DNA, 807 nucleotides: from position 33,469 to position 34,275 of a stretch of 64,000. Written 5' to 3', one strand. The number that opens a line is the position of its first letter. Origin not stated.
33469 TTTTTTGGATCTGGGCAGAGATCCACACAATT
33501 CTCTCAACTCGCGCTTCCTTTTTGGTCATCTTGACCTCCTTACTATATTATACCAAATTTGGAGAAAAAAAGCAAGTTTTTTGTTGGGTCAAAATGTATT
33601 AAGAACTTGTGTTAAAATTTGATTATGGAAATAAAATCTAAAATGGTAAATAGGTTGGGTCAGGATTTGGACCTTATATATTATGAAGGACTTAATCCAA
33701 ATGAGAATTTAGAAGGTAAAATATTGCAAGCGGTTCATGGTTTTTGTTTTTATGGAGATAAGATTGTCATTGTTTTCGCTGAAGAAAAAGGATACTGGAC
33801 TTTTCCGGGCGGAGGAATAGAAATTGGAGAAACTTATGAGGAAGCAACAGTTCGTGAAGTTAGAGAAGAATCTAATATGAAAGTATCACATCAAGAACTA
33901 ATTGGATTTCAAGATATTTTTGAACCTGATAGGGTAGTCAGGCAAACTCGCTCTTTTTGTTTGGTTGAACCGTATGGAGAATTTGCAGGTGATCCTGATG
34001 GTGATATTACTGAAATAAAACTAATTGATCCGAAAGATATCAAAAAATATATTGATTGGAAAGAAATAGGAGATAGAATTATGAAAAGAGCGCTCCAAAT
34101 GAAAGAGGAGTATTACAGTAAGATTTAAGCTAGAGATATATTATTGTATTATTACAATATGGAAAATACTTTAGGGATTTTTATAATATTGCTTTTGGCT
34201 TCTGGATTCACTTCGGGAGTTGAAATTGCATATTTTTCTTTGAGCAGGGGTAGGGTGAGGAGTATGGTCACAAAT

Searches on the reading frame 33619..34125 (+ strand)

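Call 26: search_protein_families(library=pfam, proteins=[window:33619-34125:+], max_evalue=0.001)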
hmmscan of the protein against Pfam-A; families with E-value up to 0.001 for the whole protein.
window:33619-34125:+ (169 aa): 1 family
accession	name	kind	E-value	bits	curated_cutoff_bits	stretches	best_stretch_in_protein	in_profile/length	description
PF00293.34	NUDIX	-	2e-13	50.9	21.1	1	56-150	27-126/134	NUDIX domain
